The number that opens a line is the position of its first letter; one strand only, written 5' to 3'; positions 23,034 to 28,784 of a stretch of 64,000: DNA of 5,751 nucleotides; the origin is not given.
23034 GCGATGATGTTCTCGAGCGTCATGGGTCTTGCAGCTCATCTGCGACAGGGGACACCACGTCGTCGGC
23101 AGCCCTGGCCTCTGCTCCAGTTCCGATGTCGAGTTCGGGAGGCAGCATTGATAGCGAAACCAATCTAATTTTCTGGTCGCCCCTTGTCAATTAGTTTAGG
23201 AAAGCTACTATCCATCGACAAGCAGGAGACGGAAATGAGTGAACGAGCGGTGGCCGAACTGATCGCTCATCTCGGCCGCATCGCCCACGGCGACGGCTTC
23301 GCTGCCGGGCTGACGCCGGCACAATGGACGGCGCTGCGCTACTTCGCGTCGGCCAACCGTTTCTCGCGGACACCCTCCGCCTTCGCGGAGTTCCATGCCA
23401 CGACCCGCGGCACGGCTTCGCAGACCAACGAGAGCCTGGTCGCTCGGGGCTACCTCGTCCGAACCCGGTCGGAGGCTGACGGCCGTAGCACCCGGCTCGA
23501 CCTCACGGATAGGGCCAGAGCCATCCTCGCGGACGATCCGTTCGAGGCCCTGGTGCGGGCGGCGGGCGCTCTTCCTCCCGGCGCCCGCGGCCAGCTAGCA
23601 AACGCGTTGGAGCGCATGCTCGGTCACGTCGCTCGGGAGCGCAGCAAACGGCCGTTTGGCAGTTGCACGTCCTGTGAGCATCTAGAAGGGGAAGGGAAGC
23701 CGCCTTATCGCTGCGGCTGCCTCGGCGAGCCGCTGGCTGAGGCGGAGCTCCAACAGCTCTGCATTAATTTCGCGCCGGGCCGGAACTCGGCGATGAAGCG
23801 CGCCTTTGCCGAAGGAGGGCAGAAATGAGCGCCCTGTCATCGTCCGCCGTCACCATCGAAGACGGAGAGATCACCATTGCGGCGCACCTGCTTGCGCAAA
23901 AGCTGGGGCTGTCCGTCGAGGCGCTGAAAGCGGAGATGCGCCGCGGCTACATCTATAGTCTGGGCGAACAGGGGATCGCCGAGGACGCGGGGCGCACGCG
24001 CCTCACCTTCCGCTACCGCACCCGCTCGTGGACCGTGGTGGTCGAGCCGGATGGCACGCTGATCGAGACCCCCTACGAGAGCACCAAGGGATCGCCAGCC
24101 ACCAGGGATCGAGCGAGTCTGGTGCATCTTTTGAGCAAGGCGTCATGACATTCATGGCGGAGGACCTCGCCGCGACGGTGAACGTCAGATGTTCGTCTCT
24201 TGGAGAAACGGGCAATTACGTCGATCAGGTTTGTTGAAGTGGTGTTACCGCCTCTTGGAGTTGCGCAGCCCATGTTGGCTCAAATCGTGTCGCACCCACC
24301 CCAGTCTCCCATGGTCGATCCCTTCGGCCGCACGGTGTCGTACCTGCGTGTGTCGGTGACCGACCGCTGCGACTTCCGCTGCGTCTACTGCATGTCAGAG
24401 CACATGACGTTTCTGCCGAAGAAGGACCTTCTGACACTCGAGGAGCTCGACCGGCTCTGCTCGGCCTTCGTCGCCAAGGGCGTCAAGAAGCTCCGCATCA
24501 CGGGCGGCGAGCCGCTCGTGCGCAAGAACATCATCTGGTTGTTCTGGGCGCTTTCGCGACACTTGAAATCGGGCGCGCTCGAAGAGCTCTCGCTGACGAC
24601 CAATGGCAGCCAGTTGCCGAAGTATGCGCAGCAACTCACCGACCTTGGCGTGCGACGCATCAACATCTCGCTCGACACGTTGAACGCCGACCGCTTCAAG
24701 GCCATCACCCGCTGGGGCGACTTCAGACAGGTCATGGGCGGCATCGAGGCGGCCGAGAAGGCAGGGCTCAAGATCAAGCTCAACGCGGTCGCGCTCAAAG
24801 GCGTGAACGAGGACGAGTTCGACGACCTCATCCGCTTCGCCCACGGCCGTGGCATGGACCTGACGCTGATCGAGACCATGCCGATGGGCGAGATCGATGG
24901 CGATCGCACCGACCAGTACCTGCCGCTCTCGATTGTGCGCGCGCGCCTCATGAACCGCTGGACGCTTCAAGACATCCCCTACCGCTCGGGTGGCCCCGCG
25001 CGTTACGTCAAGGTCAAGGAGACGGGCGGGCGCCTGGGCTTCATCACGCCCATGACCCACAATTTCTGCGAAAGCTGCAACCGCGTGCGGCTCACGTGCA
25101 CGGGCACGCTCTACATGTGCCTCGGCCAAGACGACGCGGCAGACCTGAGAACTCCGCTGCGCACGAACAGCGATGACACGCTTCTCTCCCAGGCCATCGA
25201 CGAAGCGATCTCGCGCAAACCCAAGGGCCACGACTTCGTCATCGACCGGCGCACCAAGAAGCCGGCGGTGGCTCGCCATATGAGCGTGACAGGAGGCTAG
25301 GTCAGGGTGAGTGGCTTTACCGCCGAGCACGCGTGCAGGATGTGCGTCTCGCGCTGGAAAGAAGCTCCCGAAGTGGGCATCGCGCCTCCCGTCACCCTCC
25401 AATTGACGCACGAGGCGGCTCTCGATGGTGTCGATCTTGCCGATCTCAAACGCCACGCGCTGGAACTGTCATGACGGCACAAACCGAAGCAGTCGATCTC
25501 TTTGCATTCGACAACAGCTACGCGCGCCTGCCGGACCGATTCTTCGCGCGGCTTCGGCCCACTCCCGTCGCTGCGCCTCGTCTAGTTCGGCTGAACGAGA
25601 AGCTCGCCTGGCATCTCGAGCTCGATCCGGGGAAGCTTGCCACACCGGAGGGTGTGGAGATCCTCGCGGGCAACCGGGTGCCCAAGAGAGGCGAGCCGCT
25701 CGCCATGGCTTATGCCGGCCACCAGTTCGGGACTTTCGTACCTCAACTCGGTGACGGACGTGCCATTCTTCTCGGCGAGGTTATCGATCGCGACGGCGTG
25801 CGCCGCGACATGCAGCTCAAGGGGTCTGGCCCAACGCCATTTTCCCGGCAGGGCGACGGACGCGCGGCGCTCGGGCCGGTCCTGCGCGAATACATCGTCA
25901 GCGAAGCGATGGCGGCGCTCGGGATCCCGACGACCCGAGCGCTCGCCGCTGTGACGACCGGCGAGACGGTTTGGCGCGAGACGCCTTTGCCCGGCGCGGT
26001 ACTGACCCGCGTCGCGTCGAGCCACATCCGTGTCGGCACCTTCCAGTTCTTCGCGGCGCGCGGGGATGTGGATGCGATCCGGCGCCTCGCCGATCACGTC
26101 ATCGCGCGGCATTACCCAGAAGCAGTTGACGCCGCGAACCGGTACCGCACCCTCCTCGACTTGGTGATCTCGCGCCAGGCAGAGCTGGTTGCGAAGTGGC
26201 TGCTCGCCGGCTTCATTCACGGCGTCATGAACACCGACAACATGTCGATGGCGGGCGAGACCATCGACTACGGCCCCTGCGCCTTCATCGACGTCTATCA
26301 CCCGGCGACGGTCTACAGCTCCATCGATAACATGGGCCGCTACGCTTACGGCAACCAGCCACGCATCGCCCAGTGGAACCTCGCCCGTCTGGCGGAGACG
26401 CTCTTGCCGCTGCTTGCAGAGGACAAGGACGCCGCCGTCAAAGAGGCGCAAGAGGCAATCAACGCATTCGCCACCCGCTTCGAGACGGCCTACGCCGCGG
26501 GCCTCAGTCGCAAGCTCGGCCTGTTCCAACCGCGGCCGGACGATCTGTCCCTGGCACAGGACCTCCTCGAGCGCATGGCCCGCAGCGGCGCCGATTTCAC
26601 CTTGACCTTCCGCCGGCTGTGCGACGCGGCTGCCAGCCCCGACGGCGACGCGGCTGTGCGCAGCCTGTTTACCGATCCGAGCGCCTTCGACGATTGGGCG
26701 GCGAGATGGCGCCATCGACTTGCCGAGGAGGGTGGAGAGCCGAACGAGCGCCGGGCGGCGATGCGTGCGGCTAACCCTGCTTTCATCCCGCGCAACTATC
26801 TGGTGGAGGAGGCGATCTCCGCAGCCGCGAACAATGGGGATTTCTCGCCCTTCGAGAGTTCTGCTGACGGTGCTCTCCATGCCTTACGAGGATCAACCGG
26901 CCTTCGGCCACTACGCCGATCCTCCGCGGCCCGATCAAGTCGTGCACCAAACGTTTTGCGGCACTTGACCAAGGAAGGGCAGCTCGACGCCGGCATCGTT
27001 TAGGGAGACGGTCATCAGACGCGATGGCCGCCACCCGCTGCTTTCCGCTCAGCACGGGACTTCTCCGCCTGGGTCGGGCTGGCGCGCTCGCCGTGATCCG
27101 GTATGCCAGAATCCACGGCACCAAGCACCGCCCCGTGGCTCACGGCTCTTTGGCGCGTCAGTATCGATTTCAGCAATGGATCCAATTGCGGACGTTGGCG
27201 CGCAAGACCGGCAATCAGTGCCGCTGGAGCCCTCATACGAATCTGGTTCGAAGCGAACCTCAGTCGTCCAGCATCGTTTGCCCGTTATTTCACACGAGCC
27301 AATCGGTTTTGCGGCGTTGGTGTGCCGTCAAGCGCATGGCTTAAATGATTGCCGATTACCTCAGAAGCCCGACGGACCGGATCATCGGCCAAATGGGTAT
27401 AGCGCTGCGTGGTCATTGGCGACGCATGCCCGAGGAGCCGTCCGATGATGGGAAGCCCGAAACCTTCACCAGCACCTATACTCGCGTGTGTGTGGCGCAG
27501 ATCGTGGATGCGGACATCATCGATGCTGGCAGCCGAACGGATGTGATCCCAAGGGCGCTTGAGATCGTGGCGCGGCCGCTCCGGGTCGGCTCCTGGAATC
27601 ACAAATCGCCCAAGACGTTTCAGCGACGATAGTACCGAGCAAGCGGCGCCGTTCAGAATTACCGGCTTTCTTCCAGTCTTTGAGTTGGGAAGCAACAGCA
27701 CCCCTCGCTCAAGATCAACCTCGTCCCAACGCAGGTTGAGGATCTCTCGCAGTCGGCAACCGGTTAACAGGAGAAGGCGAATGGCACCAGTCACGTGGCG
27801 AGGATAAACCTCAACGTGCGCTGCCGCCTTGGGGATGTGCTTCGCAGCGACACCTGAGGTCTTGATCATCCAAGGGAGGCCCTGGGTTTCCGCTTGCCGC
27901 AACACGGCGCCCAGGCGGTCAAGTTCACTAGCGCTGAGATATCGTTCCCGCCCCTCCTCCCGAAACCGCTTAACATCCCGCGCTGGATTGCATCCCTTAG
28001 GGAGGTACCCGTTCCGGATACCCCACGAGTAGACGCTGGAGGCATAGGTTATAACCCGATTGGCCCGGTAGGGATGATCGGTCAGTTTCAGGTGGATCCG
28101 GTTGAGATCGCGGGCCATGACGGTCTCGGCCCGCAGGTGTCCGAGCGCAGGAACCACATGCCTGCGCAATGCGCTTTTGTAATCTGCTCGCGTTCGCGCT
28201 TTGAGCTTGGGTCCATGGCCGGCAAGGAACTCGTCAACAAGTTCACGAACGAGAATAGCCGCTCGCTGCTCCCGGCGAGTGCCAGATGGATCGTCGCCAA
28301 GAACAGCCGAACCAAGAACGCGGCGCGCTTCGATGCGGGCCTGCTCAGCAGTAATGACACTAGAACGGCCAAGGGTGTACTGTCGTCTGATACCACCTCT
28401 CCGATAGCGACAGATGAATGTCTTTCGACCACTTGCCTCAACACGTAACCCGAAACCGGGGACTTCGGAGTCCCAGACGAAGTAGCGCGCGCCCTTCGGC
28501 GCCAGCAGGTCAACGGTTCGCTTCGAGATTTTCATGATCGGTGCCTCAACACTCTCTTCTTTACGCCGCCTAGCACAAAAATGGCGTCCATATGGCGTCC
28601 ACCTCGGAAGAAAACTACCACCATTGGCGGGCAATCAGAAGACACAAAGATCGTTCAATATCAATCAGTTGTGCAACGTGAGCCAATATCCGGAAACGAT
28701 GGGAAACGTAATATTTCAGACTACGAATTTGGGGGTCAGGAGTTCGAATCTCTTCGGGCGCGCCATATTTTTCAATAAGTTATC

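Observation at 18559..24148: Orphan Fe-S trafficking module (SufE, Mrp-DUF971, Nfu) wired to a tandem SagB-type nitroreductase and a Cys-rich MarR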

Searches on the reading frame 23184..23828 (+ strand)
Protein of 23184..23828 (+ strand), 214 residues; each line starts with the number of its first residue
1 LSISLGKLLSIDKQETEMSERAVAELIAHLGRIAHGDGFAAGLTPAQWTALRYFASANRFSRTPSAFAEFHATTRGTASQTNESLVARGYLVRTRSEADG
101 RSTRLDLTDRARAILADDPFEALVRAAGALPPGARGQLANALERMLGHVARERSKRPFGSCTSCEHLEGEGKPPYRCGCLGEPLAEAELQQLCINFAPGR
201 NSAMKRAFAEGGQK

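Call 3: search_protein_families(library=pfam, proteins=[window:23184-23828:+], max_evalue=0.01)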
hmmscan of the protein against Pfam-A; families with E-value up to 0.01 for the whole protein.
window:23184-23828:+ (214 aa): 4 families
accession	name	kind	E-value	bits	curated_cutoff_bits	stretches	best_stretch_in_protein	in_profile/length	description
PF12802.13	MarR_2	-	2.6e-10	40.8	27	1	42-102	2-61/61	MarR family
PF13463.12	HTH_27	-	0.00013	22.6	22.2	1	68-111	25-68/68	Winged helix DNA-binding domain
PF01047.28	MarR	-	0.0028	18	24.6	1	43-102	1-58/59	MarR family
PF22381.2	Staph_reg_Sar_Rot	-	0.0053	17.3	27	1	73-115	40-82/85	Transcriptional regulator SarA/Rot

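Call 4: search_protein_families(library=ncbifam, proteins=[window:23184-23828:+], max_evalue=0.01)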
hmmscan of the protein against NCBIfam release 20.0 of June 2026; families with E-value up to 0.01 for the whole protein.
window:23184-23828:+ (214 aa): 5 families
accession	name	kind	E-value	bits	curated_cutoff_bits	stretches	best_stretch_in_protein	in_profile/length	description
NF050133.1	TransRegFabT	equivalog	1.5e-05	25.3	200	1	62-114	44-96/138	fatty acid biosynthesis transcriptional regulator FabT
NF045593.1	bilirub_TF_BilQ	equivalog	0.00043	20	125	1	63-116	46-99/135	bilirubin utilization transcriptional regulator BilQ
NF053777.1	Saro0803TransReg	equivalog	0.00071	19.3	200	1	75-116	65-106/140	Saro_0803 family transcriptional regulator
NF008122.0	PRK10870.1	equivalog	0.0021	17.8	157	1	48-117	58-127/176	transcriptional repressor MprA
TIGR02337.1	HpaR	equivalog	0.0073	16.1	121.2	0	41-116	24-97/130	homoprotocatechuate degradation operon regulator HpaR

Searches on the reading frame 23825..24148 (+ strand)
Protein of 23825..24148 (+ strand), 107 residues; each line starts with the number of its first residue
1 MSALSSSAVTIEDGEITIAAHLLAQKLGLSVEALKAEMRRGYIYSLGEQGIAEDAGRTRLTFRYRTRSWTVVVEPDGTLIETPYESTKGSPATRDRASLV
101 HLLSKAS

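Call 3: search_protein_families(library=pfam, proteins=[window:23825-24148:+], max_evalue=0.01)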
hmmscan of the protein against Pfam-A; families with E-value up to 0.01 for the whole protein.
window:23825-24148:+ (107 aa): 1 family
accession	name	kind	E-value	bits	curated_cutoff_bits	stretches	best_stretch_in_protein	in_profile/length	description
PF20132.4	DUF6522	-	6.1e-21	74.4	25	1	8-82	3-77/88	Family of unknown function (DUF6522)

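Call 4: search_protein_families(library=ncbifam, proteins=[window:23825-24148:+], max_evalue=0.01)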
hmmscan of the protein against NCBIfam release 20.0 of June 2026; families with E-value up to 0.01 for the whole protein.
window:23825-24148:+ (107 aa): 0 families

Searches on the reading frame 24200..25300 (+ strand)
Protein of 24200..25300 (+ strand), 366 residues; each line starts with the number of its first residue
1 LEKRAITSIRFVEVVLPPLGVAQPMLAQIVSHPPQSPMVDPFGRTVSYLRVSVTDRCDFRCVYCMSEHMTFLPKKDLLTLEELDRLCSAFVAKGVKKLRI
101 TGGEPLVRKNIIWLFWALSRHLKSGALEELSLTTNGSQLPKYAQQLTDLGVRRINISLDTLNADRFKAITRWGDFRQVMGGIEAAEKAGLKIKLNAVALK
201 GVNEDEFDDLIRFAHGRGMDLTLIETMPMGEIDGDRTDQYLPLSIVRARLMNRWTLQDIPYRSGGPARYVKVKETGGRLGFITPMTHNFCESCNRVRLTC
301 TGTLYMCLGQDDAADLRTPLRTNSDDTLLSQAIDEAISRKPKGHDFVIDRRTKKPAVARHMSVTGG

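Call 3: search_protein_families(library=pfam, proteins=[window:24200-25300:+], max_evalue=0.01)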
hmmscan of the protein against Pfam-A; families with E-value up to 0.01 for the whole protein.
window:24200-25300:+ (366 aa): 3 families
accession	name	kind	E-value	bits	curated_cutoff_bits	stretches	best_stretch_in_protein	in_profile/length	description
PF06463.18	Mob_synth_C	-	1.9e-40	138.2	37.4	1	219-345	1-127/128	Molybdenum Cofactor Synthesis C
PF04055.27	Radical_SAM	-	4e-33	115.4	29.5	1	51-214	1-166/166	Radical SAM superfamily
PF13353.11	Fer4_12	-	5.6e-07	30.4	22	1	55-156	13-111/137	4Fe-4S single cluster domain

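Call 4: search_protein_families(library=ncbifam, proteins=[window:24200-25300:+], max_evalue=0.01)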
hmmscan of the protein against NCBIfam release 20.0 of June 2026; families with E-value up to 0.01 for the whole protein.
window:24200-25300:+ (366 aa): 71 families (the best 25 are shown)
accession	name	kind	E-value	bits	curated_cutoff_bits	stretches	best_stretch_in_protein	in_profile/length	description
TIGR02666.1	moaA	equivalog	7.3e-110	367.1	284.05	1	38-366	1-336/336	GTP 3',8-cyclase MoaA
TIGR02668.1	moaA_archaeal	equivalog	5.1e-70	235.9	325.25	1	38-340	1-298/303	GTP 3',8-cyclase MoaA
NF001199.0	PRK00164.2-1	equivalog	7.9e-65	219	231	1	38-340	3-301/308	GTP 3',8-cyclase MoaA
NF050035.1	rSAM_WgK_link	exception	2.3e-18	66.3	650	1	49-212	11-166/367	radical SAM/SPASM peptide maturase WgkB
TIGR04545.1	rSAM_ahbD_hemeb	equivalog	9e-17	61.5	500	1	52-216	5-164/339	heme b synthase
NF045702.1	rSAM_GDGT_ether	equivalog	1.1e-14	54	450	1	50-215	89-254/486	tetraether lipid synthase Tes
TIGR04317.1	W_rSAM_matur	equivalog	1.4e-14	54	380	1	47-190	4-141/349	tungsten cofactor oxidoreductase radical SAM maturase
NF045574.1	sacti_mat_StsB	exception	1.8e-14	53.5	625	1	23-239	72-279/466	StsB family radical SAM/SPASM domain sactipeptide maturase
NF038283.1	viperin_w_prok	equivalog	2.8e-14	53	180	1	53-212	8-176/281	viperin family antiviral radical SAM protein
NF045646.2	rSAM_Se_TrsS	equivalog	2.8e-14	52.5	490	1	51-217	90-254/441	radical SAM (seleno)protein TrsS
TIGR04546.1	rSAM_ahbC_deAc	equivalog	3.5e-14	52.4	650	1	52-196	44-183/390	12,18-didecarboxysiroheme deacetylase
TIGR04347.1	pseudo_SAM_Halo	equivalog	1.9e-13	50.5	525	1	52-221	43-206/390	TIGR04347 family pseudo-SAM/SPASM protein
TIGR04055.1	rSAM_NirJ2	equivalog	4e-13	49.6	500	1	53-217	6-164/326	putative heme d1 biosynthesis radical SAM protein NirJ2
TIGR04466.1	rSAM_BlsE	equivalog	9.1e-13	48.4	400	1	48-198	4-147/327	cytosylglucuronate decarboxylase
TIGR04311.1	rSAM_Geo_metal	subfamily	1.1e-12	47.8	400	1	48-225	4-185/423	radical SAM/SPASM family putative metalloenzyme maturase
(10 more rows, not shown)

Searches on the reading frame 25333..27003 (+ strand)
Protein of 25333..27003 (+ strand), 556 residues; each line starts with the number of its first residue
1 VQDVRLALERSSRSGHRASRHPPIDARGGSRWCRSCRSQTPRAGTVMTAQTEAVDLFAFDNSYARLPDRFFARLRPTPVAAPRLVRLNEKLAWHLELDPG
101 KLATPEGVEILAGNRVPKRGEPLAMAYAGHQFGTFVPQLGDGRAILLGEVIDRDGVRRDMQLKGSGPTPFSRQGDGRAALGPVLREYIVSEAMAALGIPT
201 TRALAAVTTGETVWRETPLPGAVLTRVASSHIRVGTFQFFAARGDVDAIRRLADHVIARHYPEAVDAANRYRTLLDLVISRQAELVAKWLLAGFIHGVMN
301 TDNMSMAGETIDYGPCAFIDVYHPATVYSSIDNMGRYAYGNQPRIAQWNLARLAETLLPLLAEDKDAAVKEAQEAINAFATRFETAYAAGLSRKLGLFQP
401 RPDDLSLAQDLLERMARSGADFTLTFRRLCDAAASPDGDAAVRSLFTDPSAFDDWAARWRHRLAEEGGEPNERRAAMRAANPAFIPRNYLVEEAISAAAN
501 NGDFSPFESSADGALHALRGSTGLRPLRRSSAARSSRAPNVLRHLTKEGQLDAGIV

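Call 3: search_protein_families(library=pfam, proteins=[window:25333-27003:+], max_evalue=0.01)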
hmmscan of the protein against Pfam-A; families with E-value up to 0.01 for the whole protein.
window:25333-27003:+ (556 aa): 1 family
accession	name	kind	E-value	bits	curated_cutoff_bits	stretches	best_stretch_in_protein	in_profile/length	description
PF02696.19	SelO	-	1.2e-121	407.2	22.8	1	59-509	7-460/466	Protein adenylyltransferase SelO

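Call 4: search_protein_families(library=ncbifam, proteins=[window:25333-27003:+], max_evalue=0.01)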
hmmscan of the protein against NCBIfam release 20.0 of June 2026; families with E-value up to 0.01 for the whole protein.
window:25333-27003:+ (556 aa): 3 families
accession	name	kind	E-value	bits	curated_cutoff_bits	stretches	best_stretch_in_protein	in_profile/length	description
NF000658.1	PRK00029.1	subfamily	9.8e-176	585.3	431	1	58-510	2-453/462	YdiU family protein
NF045949.1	PrtAdtaseSelOPseudom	equivalog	1.2e-133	446.5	850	1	54-507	4-450/487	protein adenylyltransferase SelO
NF040880.1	adnlytase_SelO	equivalog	1.7e-118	396.4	900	1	66-506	13-444/480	protein adenylyltransferase SelO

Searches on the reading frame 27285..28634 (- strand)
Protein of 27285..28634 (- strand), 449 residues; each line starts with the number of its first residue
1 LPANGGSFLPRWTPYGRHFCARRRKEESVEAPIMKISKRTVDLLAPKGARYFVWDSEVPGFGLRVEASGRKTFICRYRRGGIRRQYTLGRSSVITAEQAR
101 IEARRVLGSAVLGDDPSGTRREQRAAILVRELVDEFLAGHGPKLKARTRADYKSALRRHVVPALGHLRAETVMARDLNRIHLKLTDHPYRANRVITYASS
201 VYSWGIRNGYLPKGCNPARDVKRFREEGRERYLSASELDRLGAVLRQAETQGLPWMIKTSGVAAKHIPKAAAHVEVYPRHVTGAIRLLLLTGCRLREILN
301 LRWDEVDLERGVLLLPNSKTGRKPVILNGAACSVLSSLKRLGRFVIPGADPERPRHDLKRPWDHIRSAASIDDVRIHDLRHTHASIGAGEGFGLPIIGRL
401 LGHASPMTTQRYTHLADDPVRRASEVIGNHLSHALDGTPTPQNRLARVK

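Call 60: search_protein_families(library=pfam, proteins=[window:27285-28634:-], max_evalue=0.001)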
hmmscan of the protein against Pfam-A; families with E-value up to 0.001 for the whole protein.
window:27285-28634:- (449 aa): 4 families
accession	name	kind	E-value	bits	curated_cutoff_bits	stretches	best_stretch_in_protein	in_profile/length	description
PF00589.27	Phage_integrase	-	1.3e-19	71.1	27.1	1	282-417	25-170/172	Phage integrase family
PF13356.12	Arm-DNA-bind_3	-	3.4e-13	50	27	1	54-123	18-83/83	Arm DNA-binding domain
PF22022.2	Phage_int_M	-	5.5e-06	27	27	1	131-213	3-87/96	Phage integrase central domain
PF14659.12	Phage_int_SAM_3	-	4.8e-05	23.9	22.6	1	130-168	3-41/58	Phage integrase, N-terminal SAM-like domain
